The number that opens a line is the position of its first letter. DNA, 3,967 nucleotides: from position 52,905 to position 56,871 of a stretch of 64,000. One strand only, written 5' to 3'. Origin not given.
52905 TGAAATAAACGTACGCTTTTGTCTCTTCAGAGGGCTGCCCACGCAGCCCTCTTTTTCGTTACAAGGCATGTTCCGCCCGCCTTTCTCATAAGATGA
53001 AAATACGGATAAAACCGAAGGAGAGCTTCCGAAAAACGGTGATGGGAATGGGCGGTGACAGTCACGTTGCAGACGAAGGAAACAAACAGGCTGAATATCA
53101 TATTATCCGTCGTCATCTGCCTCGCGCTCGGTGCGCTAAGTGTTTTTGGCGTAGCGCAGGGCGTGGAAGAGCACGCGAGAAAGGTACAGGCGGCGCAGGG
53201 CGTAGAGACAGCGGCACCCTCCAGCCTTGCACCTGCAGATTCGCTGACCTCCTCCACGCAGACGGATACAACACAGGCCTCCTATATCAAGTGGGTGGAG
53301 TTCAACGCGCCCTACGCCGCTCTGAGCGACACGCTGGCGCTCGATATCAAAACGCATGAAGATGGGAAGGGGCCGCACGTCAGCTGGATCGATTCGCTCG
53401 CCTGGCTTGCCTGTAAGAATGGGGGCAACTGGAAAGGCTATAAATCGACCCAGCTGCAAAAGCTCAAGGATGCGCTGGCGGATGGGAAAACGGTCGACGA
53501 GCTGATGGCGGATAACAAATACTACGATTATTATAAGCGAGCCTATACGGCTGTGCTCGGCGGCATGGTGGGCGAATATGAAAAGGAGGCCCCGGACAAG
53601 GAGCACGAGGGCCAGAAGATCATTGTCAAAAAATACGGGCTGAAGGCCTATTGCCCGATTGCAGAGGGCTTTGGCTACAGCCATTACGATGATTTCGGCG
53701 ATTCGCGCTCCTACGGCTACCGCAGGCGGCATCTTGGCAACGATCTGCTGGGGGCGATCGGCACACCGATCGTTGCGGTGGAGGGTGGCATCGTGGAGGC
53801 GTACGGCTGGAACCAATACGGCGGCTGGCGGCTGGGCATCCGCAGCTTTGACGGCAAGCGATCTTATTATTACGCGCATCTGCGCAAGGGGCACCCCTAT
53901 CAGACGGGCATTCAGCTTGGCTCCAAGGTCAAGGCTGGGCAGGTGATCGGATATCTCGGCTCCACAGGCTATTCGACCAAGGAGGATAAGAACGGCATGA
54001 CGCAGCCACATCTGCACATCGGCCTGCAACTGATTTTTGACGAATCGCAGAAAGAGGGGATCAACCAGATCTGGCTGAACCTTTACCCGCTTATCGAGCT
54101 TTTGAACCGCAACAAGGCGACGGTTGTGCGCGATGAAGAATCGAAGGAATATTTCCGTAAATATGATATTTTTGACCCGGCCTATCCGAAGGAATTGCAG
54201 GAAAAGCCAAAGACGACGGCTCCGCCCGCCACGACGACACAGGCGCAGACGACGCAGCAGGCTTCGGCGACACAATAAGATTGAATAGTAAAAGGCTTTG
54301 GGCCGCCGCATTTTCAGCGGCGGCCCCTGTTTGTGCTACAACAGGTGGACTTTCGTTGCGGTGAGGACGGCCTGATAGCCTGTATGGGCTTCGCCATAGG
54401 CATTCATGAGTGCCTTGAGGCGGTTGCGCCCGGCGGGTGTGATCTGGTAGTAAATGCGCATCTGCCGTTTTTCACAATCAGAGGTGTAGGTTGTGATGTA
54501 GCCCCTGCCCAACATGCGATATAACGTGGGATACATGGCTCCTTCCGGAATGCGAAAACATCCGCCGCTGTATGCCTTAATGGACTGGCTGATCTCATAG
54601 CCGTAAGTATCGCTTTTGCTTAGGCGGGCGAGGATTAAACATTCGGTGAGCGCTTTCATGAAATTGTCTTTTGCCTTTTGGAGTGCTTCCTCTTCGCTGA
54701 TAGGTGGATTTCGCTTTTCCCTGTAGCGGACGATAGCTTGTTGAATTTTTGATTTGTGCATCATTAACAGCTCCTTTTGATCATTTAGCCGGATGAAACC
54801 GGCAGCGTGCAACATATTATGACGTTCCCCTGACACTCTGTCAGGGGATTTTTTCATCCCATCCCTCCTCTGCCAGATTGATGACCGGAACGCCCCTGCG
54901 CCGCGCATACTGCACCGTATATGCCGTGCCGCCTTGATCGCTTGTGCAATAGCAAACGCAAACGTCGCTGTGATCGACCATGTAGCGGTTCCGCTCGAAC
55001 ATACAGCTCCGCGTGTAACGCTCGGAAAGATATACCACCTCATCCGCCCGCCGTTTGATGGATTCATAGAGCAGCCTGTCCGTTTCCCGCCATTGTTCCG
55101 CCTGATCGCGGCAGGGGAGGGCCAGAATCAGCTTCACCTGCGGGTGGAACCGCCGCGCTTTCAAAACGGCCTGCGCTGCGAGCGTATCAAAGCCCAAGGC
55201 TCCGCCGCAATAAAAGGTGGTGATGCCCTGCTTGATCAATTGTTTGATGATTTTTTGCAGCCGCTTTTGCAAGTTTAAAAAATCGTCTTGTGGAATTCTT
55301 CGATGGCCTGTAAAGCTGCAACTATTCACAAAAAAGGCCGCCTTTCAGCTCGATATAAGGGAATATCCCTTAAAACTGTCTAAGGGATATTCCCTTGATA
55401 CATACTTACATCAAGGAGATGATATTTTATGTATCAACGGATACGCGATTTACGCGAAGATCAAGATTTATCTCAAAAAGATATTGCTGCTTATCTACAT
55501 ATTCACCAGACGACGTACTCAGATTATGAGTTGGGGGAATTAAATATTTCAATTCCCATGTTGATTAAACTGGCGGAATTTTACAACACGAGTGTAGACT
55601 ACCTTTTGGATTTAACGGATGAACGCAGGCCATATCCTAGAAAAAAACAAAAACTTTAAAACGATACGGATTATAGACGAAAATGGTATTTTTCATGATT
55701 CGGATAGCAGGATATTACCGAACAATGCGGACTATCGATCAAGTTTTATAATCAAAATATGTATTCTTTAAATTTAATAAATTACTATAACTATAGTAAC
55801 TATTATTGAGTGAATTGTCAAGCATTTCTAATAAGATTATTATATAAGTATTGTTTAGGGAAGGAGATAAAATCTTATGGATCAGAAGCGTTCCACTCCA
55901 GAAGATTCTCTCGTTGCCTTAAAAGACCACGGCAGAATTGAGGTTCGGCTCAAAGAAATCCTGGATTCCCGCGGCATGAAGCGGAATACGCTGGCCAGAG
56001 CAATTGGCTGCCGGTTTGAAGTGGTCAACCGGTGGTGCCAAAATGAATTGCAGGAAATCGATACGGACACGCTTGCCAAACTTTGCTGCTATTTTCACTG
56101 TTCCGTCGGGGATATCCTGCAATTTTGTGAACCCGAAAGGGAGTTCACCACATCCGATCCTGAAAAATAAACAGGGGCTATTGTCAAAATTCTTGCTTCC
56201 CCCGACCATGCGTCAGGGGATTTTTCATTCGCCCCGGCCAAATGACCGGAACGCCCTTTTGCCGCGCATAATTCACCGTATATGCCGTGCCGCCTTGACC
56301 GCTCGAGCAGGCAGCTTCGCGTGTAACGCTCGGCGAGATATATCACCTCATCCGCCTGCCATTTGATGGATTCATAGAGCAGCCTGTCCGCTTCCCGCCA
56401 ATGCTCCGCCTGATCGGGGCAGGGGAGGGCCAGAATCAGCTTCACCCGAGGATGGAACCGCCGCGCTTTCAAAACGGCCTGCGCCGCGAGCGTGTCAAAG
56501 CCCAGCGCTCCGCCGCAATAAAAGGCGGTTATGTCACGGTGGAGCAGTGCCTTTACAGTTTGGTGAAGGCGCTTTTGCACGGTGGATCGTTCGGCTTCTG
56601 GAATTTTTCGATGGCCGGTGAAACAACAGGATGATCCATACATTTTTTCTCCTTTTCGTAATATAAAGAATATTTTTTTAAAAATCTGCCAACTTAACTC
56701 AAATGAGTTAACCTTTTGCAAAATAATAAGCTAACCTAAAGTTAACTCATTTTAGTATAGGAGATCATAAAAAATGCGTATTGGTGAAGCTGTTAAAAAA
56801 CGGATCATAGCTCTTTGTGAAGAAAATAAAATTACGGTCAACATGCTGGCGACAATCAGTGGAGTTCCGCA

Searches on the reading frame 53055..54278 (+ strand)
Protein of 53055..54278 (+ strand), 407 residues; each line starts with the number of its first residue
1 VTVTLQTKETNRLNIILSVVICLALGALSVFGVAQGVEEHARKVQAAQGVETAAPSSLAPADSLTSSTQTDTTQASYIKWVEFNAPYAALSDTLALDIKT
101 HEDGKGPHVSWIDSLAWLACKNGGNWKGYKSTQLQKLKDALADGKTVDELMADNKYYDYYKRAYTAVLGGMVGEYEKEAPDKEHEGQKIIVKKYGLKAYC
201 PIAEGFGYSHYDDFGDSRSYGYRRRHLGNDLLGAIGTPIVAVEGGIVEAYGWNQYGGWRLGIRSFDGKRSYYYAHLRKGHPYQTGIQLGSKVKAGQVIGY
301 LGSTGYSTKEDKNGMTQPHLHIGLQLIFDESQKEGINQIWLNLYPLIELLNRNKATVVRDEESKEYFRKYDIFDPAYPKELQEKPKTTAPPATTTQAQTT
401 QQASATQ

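Call 46: search_protein_families(library=pfam, proteins=[window:53055-54278:+], max_evalue=1)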
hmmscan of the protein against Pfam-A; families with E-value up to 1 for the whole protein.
window:53055-54278:+ (407 aa): 2 families
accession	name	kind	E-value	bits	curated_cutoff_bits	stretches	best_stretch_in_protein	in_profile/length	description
PF01551.29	Peptidase_M23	-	2.7e-16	60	28.7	1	225-325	2-88/96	Peptidase family M23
PF19483.4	DUF6019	-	0.76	10.3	23.6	0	119-155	26-61/63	Family of unknown function (DUF6019)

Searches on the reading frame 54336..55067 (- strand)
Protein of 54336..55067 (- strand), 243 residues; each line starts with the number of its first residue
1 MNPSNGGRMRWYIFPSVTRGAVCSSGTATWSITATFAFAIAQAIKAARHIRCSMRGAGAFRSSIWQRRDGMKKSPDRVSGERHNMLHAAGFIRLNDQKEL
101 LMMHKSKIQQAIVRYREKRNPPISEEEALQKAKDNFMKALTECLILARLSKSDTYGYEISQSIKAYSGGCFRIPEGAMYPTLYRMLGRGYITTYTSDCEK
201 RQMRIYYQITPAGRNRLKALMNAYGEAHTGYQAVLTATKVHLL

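Call 46: search_protein_families(library=pfam, proteins=[window:54336-55067:-], max_evalue=1)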
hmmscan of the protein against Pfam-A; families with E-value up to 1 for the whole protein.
window:54336-55067:- (243 aa): 4 families
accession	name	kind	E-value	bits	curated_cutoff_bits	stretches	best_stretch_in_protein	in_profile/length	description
PF03551.20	PadR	-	2.6e-18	66.2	27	1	145-218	1-74/75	Transcriptional regulator PadR-like family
PF13601.12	HTH_34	-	0.0092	16.6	27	1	175-223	28-75/80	Winged helix DNA-binding domain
PF23052.1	KH_N4BP1_2nd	-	0.025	15.1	27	1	85-139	37-91/120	N4BP1, second type I KH-domain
PF14338.12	Mrr_N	-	0.11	13.1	29.5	0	201-218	69-86/87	Mrr N-terminal domain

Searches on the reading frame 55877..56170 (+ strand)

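Call 46: search_protein_families(library=pfam, proteins=[window:55877-56170:+], max_evalue=1)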
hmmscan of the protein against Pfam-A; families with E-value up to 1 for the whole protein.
window:55877-56170:+ (97 aa): 4 families
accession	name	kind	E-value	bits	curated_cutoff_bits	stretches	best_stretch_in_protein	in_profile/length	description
PF13443.12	HTH_26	-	1.2e-15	57.9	22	1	24-83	1-60/63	Cro/C1-type HTH DNA-binding domain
PF01381.28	HTH_3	-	2.2e-06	28.1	23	1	25-79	1-54/55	Helix-turn-helix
PF03488.19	Ins_beta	-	0.035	14.6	21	1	48-84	10-46/48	Nematode insulin-related peptide beta type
PF04218.19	CENP-B_N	-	0.064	13.4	21.2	1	32-57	21-46/53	CENP-B N-terminal DNA-binding domain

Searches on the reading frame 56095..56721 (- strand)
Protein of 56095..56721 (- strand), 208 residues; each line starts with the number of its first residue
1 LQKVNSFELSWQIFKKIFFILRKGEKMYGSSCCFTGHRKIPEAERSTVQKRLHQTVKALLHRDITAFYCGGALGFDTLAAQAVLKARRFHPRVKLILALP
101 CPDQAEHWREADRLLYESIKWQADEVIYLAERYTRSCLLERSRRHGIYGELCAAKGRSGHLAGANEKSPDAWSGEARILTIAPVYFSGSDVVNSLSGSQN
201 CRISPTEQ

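Call 46: search_protein_families(library=pfam, proteins=[window:56095-56721:-], max_evalue=1)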
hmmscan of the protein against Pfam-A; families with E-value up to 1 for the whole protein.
window:56095-56721:- (208 aa): 1 family
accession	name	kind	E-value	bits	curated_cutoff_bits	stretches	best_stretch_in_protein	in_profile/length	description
PF06908.16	YpsA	-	5.1e-12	46.5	27.7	1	44-136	20-113/168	YspA SLOG family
